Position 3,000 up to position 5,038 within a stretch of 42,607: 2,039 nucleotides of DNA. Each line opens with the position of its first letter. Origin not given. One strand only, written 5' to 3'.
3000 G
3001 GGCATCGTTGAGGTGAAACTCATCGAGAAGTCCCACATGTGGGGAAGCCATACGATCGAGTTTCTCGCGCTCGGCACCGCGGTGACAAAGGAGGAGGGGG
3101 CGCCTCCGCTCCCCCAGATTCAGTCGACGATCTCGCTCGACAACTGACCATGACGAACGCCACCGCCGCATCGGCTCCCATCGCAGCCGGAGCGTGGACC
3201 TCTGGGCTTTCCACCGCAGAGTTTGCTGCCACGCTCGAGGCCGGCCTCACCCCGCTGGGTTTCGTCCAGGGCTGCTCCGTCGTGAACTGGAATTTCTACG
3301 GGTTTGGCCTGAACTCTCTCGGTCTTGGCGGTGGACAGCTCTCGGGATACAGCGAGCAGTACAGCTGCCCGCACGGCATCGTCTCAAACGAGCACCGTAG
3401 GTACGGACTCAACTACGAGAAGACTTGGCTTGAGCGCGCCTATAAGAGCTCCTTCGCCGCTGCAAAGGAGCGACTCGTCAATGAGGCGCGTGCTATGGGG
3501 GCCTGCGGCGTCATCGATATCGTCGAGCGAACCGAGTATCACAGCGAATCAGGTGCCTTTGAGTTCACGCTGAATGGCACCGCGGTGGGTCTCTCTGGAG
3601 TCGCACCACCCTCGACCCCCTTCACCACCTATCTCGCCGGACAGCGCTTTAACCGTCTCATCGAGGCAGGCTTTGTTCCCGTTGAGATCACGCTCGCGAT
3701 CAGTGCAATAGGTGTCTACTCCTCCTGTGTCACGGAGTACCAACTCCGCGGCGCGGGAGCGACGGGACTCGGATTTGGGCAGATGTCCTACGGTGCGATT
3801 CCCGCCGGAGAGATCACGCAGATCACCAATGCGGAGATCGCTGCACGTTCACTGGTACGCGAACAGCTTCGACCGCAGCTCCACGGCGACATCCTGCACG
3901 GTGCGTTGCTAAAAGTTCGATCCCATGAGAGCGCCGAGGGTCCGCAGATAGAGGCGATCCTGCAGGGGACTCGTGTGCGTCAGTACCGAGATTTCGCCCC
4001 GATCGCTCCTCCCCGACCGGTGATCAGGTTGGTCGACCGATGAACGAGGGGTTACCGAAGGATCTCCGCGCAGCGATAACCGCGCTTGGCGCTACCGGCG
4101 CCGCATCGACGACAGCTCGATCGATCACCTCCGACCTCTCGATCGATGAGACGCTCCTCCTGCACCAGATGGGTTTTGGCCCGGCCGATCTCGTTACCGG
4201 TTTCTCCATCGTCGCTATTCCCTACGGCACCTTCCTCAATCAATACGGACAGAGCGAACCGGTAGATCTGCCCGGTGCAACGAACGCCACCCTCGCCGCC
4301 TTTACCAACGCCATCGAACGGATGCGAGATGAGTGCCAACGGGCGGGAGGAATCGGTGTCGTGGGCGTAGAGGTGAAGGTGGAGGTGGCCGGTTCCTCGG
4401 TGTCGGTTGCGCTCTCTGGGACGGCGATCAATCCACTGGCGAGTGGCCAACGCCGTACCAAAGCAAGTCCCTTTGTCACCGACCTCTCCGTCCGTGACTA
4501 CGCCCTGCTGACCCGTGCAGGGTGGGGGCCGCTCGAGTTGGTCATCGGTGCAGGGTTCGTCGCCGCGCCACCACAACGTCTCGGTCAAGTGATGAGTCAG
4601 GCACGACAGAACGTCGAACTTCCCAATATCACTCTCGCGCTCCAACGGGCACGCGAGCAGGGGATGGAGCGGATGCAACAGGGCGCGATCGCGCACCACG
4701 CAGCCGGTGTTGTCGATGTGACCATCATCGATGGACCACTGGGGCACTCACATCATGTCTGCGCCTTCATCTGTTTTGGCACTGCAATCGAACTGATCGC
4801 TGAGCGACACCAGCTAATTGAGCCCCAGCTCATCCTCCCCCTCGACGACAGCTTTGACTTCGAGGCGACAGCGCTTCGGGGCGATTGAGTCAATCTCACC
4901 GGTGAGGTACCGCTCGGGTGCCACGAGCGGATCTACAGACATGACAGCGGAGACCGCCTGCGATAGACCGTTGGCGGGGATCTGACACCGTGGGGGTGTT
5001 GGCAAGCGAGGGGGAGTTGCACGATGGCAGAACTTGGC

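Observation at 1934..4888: Translationally coupled 4-gene cassette: small unknown protein plus three paralogous double-YbjQ (DUF74/UPF0145) proteins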

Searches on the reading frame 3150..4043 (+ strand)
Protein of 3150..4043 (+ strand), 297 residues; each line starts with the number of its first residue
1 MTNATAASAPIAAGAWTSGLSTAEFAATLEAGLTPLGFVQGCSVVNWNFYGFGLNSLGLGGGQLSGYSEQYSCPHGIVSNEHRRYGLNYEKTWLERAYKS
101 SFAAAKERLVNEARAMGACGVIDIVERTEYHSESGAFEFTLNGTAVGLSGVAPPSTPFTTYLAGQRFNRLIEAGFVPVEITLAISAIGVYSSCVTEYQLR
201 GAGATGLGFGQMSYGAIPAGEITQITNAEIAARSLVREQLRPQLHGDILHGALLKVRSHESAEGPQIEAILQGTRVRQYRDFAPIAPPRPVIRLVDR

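Call 3: search_protein_families(library=pfam, proteins=[window:3150-4043:+], max_evalue=0.1)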
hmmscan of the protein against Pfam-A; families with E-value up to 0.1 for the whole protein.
window:3150-4043:+ (297 aa): 1 family
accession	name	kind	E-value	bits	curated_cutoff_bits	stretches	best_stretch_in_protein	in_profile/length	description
PF01906.23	YbjQ_1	-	0.0004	21.4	23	1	96-146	52-101/103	Putative heavy-metal-binding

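Call 4: search_protein_families(library=ncbifam, proteins=[window:3150-4043:+], max_evalue=0.1)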
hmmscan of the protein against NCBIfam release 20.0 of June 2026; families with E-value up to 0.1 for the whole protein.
window:3150-4043:+ (297 aa): 0 families

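Call 5: search_protein_families(library=padloc, proteins=[window:3150-4043:+], max_evalue=0.1)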
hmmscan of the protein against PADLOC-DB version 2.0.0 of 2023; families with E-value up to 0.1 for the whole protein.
window:3150-4043:+ (297 aa): 0 families

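Call 8: find_homologous_proteins(query=window:3150-4043:+)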
Query window:3150-4043:+ (297 aa): 113 proteins with E <= 0.001 among 8000 candidates.
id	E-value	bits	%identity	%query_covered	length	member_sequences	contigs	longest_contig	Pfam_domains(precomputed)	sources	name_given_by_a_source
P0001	1.3e-193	660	100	100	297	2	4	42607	-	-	-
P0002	6.1e-112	392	58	98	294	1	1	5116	-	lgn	-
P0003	1.3e-110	387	59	96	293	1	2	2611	-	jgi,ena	-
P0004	2.6e-110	386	59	95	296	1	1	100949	-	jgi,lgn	jgi:hypothetical protein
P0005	1.4e-109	384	61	96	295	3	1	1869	-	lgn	-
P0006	5.3e-109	382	61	95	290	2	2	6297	-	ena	-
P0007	1.7e-108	380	59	97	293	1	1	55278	-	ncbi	-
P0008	2.9e-108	380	59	95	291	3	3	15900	PF01906.24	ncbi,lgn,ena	-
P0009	1.7e-105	370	60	96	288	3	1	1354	PF01906.24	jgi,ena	-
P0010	4.8e-105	369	57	94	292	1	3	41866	-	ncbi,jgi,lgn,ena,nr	ncbi:MAG TPA: hypothetical protein VMU99_07300 [Acidimicrobiales bacterium]|nr:hypothetical protein 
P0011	3.6e-104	366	57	95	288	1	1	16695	PF01906.24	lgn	-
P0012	3.2e-103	363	55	100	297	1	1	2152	PF01906.24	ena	-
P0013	1.5e-102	361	58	96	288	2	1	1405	PF01906.24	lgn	-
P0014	8.0e-100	352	54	100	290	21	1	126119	PF01906.24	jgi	jgi:hypothetical protein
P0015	1.4e-98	348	56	100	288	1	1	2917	-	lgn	-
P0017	7.0e-98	346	57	96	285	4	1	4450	PF01906.24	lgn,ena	-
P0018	1.6e-97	344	55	96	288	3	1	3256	PF01906.24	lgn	-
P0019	7.5e-96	339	54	96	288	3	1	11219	PF01906.24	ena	-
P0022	9.7e-95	335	55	95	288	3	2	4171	PF01906.24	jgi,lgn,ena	-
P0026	2.0e-93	331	55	95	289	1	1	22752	PF01906.24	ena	-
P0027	5.0e-90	320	54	92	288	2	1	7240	PF01906.24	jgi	jgi:uncharacterized protein YbjQ (UPF0145 family)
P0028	3.8e-89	317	60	81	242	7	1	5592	PF01906.24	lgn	-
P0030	7.2e-84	300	52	89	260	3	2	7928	PF01906.24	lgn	-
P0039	3.8e-73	264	57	74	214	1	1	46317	PF01906.24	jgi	jgi:hypothetical protein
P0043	2.8e-68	248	43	97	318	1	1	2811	PF01906.24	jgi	jgi:hypothetical protein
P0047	3.3e-67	245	43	97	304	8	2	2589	PF01906.24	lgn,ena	-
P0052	3.3e-66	242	43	91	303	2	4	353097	PF01906.24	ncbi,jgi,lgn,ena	jgi:uncharacterized protein YbjQ (UPF0145 family)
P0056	9.6e-66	240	42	98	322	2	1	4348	PF01906.24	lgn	-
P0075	2.7e-62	229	41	97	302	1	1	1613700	PF01906.24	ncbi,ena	-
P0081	1.8e-61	226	44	97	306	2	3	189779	PF01906.24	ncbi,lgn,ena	-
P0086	8.9e-61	224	41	97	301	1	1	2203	PF01906.24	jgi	jgi:hypothetical protein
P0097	2.4e-57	212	39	99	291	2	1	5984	PF01906.24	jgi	jgi:uncharacterized protein YbjQ (UPF0145 family)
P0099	8.1e-53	198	34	91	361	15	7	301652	PF01906.24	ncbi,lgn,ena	-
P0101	4.7e-52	195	40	81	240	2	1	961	PF01906.24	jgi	-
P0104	3.1e-50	189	40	81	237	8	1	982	PF01906.24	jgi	jgi:uncharacterized protein YbjQ (UPF0145 family)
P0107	1.5e-44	170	37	75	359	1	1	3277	PF01906.24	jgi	jgi:hypothetical protein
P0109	1.9e-38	151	38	71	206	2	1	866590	-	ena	-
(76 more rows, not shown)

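Call 9: find_encoding_contigs(protein=P0075, flank=8000, max_places=2)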
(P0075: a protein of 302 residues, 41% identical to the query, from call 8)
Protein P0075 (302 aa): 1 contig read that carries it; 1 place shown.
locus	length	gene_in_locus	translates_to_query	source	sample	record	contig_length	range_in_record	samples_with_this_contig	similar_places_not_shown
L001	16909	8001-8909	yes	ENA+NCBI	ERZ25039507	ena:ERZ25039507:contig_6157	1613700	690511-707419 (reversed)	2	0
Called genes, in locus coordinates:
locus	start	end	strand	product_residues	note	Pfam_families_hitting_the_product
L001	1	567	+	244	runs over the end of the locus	PF01209:Ubie_methyltran, PF13489:Methyltransf_23, PF13847:Methyltransf_31, PF08241:Methyltransf_11, PF08242:Methyltransf_12, PF13649:Methyltransf_25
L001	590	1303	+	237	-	-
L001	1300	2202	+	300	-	PF03446:NAD_binding_2, PF09130:DUF1932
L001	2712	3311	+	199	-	PF06737:Transglycosylas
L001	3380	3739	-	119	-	PF00107:ADH_zinc_N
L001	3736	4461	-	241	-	PF08240:ADH_N, PF00107:ADH_zinc_N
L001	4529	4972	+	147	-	PF04075:F420H2_quin_red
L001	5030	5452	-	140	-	-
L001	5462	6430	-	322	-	PF00230:MIP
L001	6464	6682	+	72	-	-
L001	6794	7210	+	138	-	-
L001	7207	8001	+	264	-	PF01906:YbjQ_1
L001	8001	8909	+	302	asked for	PF01906:YbjQ_1 (faint)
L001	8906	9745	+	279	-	PF01906:YbjQ_1 (weak)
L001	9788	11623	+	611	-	PF00009:GTP_EFTU, PF01926:MMR_HSR1 (weak), PF22042:EF-G_D2, PF03144:GTP_EFTU_D2, PF00679:EFG_C, PF21018:BipA_C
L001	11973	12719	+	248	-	-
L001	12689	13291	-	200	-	PF10604:Polyketide_cyc2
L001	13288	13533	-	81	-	-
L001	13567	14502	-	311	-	PF00248:Aldo_ket_red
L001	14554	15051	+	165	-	PF12867:DinB_2 (weak)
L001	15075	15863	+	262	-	PF05175:MTS (faint), PF13649:Methyltransf_25 (faint)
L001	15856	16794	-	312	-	PF04199:Cyclase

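Call 10: find_encoding_contigs(protein=P0099, flank=8000, max_places=2)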
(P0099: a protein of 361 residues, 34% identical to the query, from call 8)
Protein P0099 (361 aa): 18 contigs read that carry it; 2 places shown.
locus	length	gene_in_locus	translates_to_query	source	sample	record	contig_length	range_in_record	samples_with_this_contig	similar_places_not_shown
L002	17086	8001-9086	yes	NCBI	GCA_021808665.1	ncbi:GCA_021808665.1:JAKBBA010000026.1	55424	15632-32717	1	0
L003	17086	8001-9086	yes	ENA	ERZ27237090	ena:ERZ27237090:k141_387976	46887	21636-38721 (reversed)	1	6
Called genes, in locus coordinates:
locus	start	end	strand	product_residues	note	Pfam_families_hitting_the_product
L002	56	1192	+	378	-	PF03401:TctC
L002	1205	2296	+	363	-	PF02423:OCD_Mu_crystall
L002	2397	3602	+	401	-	PF07690:MFS_1, PF00083:Sugar_tr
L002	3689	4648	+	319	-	PF00268:Ribonuc_red_sm (weak)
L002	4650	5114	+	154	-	-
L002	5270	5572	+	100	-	-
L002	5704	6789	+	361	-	PF10503:Esterase_PHB (faint)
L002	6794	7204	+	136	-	-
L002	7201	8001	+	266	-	PF01906:YbjQ_1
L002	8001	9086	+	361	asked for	PF01906:YbjQ_1 (weak)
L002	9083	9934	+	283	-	PF01906:YbjQ_1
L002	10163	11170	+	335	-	-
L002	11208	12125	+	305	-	PF13464:RodZ_C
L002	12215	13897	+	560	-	PF08447:PAS_3, PF13188:PAS_8 (faint), PF13426:PAS_9 (faint), PF14598:PAS_11 (weak), PF00989:PAS (weak), PF08448:PAS_4, PF00990:GGDEF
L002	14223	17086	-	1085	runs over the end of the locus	PF09924:LPG_synthase_C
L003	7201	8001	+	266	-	PF01906:YbjQ_1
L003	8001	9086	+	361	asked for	PF01906:YbjQ_1 (weak)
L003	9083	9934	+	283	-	PF01906:YbjQ_1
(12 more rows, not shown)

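Call 11: find_encoding_contigs(protein=P0109, flank=8000, max_places=2)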
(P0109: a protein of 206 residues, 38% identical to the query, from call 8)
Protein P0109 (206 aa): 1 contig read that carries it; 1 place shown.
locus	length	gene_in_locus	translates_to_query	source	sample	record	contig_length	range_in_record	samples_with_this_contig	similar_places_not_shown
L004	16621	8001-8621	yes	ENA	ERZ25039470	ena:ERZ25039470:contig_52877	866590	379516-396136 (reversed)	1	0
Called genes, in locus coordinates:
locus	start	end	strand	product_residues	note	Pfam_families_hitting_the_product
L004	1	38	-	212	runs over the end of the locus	PF02627:CMD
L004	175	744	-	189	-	PF00903:Glyoxalase, PF13669:Glyoxalase_4 (faint)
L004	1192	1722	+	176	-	PF03640:Lipoprotein_15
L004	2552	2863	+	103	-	-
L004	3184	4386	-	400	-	-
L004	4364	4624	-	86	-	-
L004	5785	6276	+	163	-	PF04075:F420H2_quin_red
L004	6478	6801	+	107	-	-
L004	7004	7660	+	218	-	PF01906:YbjQ_1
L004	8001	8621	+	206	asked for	-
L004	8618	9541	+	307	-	PF01906:YbjQ_1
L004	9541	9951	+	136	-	PF12680:SnoaL_2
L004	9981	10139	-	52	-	-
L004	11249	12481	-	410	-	PF08240:ADH_N, PF00107:ADH_zinc_N, PF13602:ADH_zinc_N_2 (weak)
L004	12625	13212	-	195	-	PF13828:DUF4190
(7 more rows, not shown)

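Call 15: find_related_loci(query=A1, collection=genome_contigs, flank=8000)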
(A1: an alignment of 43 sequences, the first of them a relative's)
Query A1 (297 aa) in genome_contigs; peptide patterns used: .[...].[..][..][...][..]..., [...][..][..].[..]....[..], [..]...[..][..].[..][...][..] (x = any residue, [..] = any of these).
599 stretches matched a pattern (row limit reached: there are more); 453 encode a relative of the query (tblastn E <= 1e-3); the best 80 are kept; 80 distinct loci.
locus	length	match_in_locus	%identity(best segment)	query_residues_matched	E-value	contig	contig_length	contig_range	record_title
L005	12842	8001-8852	59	15-297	2e-112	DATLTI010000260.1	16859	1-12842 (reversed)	MAG TPA_asm: Acidimicrobiales bacterium isolate SMAG_U13952 k141_514533, whole genome shotgun sequence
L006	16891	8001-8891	58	2-297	3e-112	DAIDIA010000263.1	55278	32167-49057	MAG TPA_asm: Acidimicrobiaceae bacterium isolate clean354 k141_961562, whole genome shotgun sequence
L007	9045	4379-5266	57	1-297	2e-108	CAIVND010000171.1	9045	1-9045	MAG: uncultured Acidimicrobiaceae bacterium isolate Umea3_bin-0781 genome assembly, contig: bin-0781:171/260, whole geno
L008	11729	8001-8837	57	19-297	1e-107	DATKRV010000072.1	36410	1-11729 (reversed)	MAG TPA_asm: Acidimicrobiales bacterium isolate SMAG_U14037 k141_1007702, whole genome shotgun sequence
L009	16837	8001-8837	56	15-297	2e-102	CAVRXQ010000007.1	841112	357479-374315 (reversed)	MAG: uncultured Acidimicrobiaceae bacterium isolate MFD02248.bin.1.65 genome assembly, contig: contig_9537, whole genome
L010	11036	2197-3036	56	14-297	3e-101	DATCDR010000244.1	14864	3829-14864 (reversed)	MAG TPA_asm: Acidimicrobiales bacterium isolate SMAG_U7731 k141_405162, whole genome shotgun sequence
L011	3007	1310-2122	53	7-282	5e-95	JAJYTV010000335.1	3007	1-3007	MAG: Bacillota bacterium isolate DX2.bin40 NODE_24848_length_3007_cov_1.313194, whole genome shotgun sequence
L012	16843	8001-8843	45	15-296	4e-80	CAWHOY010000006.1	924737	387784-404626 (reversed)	MAG: uncultured Acidimicrobiaceae bacterium isolate MFD09222.bin.1.185 genome assembly, contig: contig_73587, whole geno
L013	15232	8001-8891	44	6-294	1e-77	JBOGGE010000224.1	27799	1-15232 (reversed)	MAG: Acidimicrobiales bacterium isolate TC-S_metabat2.bin.559 k127_3194176, whole genome shotgun sequence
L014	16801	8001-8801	47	15-282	2e-76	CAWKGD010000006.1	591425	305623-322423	MAG: uncultured Acidimicrobiaceae bacterium isolate MFD09222.bin.1.182 genome assembly, contig: contig_79456, whole geno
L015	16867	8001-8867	44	6-295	2e-76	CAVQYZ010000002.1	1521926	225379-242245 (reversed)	MAG: uncultured Acidimicrobiaceae bacterium isolate MFD00082.bin.1.10 genome assembly, contig: contig_1908, whole genome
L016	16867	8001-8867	44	6-295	7e-76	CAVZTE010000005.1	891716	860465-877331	MAG: uncultured Acidimicrobiaceae bacterium isolate MFD09671.bin.2.39 genome assembly, contig: contig_6043, whole genome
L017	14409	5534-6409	44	6-294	2e-75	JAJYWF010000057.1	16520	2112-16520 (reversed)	MAG: Actinomycetes bacterium isolate FK2.bin96 NODE_4774_length_16520_cov_1.576100, whole genome shotgun sequence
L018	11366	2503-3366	43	6-295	2e-75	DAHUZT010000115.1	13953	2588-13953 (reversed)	MAG TPA_asm: Acidimicrobiaceae bacterium isolate clean285 k141_821663, whole genome shotgun sequence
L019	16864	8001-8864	45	6-294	8e-75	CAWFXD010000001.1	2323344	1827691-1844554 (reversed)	MAG: uncultured Acidimicrobiaceae bacterium isolate MFD09286.bin.1.20 genome assembly, contig: contig_18741, whole genom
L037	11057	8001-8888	44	6-294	6e-73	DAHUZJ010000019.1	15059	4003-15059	MAG TPA_asm: Acidimicrobiaceae bacterium isolate clean1683 k141_690128, whole genome shotgun sequence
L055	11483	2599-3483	43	6-294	1e-71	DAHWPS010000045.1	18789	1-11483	MAG TPA_asm: Acidimicrobiaceae bacterium isolate clean1438 k141_1108634, whole genome shotgun sequence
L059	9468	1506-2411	42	6-294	3e-71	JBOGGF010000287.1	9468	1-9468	MAG: Acidimicrobiales bacterium isolate TC-S_metabat2.bin.330 k127_2574362, whole genome shotgun sequence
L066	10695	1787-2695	44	6-294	6e-71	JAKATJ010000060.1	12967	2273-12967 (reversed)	MAG: Actinomycetes bacterium isolate YP2.bin54 NODE_3992_length_12967_cov_12.112850, whole genome shotgun sequence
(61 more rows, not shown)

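Call 31: predict_structure(alignment_id=A1)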
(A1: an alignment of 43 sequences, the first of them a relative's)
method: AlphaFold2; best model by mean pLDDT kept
length: 297 residues; sequences in the alignment: 43
mean_pLDDT: 85.2   pTM: 0.80
mean pLDDT of the five models: 85.2, 84.7, 84.3, 84.2, 83.5
residues with pLDDT >= 90: 185; 70-90: 47; 50-70: 57; < 50: 8
segments of 3 or more residues with pLDDT < 50: none
pLDDT, mean of each block of 10 residues (from residue 1): 51 74 95 96 86 56 82 79 86 92 98 97 96 91 97 97 95 95 96 85 56 60 95 98 96 94 91 94 63 53
secondary structure, 60 per line:
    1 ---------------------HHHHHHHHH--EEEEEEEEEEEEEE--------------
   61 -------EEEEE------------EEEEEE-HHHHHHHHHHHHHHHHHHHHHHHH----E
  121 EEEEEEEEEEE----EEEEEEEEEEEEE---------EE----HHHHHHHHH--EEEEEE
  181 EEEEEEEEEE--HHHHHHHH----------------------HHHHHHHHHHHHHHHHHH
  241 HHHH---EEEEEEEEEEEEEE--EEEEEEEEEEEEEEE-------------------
elements in order: H22-30 E33-46 E68-72 E85-90 H92-115 E120-131 E136-148 H164-172 E175-190 H193-200 H223-244 E248-261 E264-278

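Call 34: fold_search(model_id=the predicted structure, library=pdb)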
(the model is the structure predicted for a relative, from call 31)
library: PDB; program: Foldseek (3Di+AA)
matches with E <= 10: 765; with E <= 0.001: 1
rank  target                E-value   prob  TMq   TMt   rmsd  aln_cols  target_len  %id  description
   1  1y2i_A                3.7e-04  1.00  0.23  0.61   9.5       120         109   21  Crystal Structure of MCSG Target APC27401 from Shigella flexneri (released 2005-01-04)
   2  1vr4_A                2.8e-03  1.00  0.22  0.61  10.8       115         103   13  Crystal Structure of MCSG TArget APC22750 from Bacillus cereus (released 2005-02-08)
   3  1vr4_B                1.4e-02  1.00  0.21  0.75   2.0       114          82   12  Crystal Structure of MCSG TArget APC22750 from Bacillus cereus (released 2005-02-08)
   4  9gb5_H                1.7e-02  0.10  0.12  0.13  23.7       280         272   11  Contracted phiCD508 neck (released 2025-03-26)
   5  1vr4_E                1.9e-02  1.00  0.21  0.63  10.9       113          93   13  Crystal Structure of MCSG TArget APC22750 from Bacillus cereus (released 2005-02-08)
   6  9fgh_B                3.1e-02  0.10  0.13  0.12  22.6       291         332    8  Cryo-EM structure of the full-length alpha1beta3gamma2 GABA(A) receptor in large MSP2N2 nanodisc in complex with GABA  (released 2025-06-04)
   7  7qnb_B                3.9e-02  0.08  0.13  0.11  22.6       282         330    8  Cryo-EM structure of human full-length beta3gamma2 GABA(A)R in complex with GABA and nanobody Nb25 (released 2022-04-13)
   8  9csb_D                4.2e-02  0.18  0.14  0.13  18.8       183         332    9  Native human GABAA receptor of beta3-alpha1-beta2-alpha2-gamma2 assembly (released 2025-01-22)
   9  3rhw_A                4.9e-02  0.08  0.14  0.12  25.1       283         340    7  C. elegans glutamate-gated chloride channel (GluCl) in complex with Fab and ivermectin (released 2011-05-25)
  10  2y1b                  5.2e-02  1.00  0.20  0.64   9.3       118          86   14  Crystal structure of the E. coli outer membrane lipoprotein RcsF (released 2011-03-16)
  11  9ff0_C                5.2e-02  0.09  0.14  0.12  23.4       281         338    8  Cryo-EM structure of the beta3 homomeric GABA(A) receptor in complex with HSM in the short-lived asymmetric open state (released 2025-06-11)
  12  3rhw_C                5.5e-02  0.08  0.14  0.12  25.0       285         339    7  C. elegans glutamate-gated chloride channel (GluCl) in complex with Fab and ivermectin (released 2011-05-25)
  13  8foi_E                5.9e-02  0.08  0.13  0.12  22.8       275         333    8  Native GABA-A receptor from the mouse brain, alpha1-beta2-gamma2 subtype, in complex with GABA and allopregnanolone (released 2023-09-20)
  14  6dw1_E                6.6e-02  0.09  0.14  0.18  24.3       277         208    9  Cryo-EM structure of the benzodiazepine-sensitive alpha1beta1gamma2S tri-heteromeric GABAA receptor in complex with GA (released 2018-08-08)
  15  6dw1_A                6.6e-02  0.08  0.13  0.17  24.2       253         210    9  Cryo-EM structure of the benzodiazepine-sensitive alpha1beta1gamma2S tri-heteromeric GABAA receptor in complex with GA (released 2018-08-08)
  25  1vr4_C                9.3e-02  0.99  0.22  0.63   8.5       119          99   13  Crystal Structure of MCSG TArget APC22750 from Bacillus cereus (released 2005-02-08)
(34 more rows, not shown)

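Call 82: search_protein_families(library=pfam, proteins=[L001:6794-7207:+, L002:6794-7201:+, L013:6494-6901:+, L037:6531-6932:+, L055:1232-1627:+, L066:490-891:+, L059:63-470:+], max_evalue=1)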
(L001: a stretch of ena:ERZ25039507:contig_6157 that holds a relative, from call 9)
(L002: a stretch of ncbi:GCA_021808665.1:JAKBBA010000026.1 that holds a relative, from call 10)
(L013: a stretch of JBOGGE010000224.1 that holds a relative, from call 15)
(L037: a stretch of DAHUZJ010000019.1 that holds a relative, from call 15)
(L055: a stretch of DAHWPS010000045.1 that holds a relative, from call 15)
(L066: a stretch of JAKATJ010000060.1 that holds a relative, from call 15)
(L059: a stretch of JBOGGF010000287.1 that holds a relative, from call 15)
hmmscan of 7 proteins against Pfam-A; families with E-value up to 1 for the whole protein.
L001:6794-7207:+ (138 aa): 1 family
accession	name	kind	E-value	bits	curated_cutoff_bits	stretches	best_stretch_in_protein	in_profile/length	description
PF24212.1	DUF7433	-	0.041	14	24.2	1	88-119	18-51/51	Family of unknown function (DUF7433)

L002:6794-7201:+ (136 aa): 0 families

L013:6494-6901:+ (136 aa): 0 families

L037:6531-6932:+ (134 aa): 1 family
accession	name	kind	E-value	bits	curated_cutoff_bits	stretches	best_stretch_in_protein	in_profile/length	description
PF03293.19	Pox_RNA_pol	-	0.26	11.4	25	1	53-99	78-123/160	Poxvirus DNA-directed RNA polymerase, 18 kD subunit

L055:1232-1627:+ (132 aa): 2 families
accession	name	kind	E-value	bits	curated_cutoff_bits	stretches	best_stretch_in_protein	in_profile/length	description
PF11681.13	KPP10_Orf10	-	0.077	13.3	25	1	61-130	36-106/144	Bacteriophage KPP10, Structural protein ORF10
PF19120.5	DUF5804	-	0.13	12.6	26.5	1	82-121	61-101/108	Family of unknown function (DUF5804)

L066:490-891:+ (134 aa): 0 families

L059:63-470:+ (136 aa): 0 families

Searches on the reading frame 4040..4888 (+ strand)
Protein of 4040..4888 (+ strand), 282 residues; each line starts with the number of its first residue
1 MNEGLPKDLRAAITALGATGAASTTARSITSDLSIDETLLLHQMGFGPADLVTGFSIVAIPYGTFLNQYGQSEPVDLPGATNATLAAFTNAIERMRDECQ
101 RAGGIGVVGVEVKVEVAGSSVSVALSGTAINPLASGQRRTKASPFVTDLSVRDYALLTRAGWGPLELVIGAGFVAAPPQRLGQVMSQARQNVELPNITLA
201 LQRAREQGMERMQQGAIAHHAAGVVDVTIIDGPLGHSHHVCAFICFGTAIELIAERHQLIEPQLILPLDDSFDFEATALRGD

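Call 3: search_protein_families(library=pfam, proteins=[window:4040-4888:+], max_evalue=0.1)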
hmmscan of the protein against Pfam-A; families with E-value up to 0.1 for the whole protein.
window:4040-4888:+ (282 aa): 1 family
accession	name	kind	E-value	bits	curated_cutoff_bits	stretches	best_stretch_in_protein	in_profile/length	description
PF01906.23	YbjQ_1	-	3.2e-09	37.8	23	2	89-130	59-101/103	Putative heavy-metal-binding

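Call 4: search_protein_families(library=ncbifam, proteins=[window:4040-4888:+], max_evalue=0.1)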
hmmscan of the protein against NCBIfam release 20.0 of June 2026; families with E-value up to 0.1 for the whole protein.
window:4040-4888:+ (282 aa): 3 families
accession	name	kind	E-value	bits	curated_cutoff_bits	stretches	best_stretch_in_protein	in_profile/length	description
NF002224.0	PRK01119.1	equivalog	6.7e-06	26.1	169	1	84-130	54-103/110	putative heavy metal-binding protein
NF002776.0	PRK02877.1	equivalog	0.0018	18.4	160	0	90-130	60-103/107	hypothetical protein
NF009496.0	PRK12856.1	subfamily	0.03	14.5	177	0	90-130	60-101/103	hypothetical protein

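Call 5: search_protein_families(library=padloc, proteins=[window:4040-4888:+], max_evalue=0.1)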
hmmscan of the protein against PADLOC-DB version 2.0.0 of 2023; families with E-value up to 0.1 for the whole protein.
window:4040-4888:+ (282 aa): 0 families
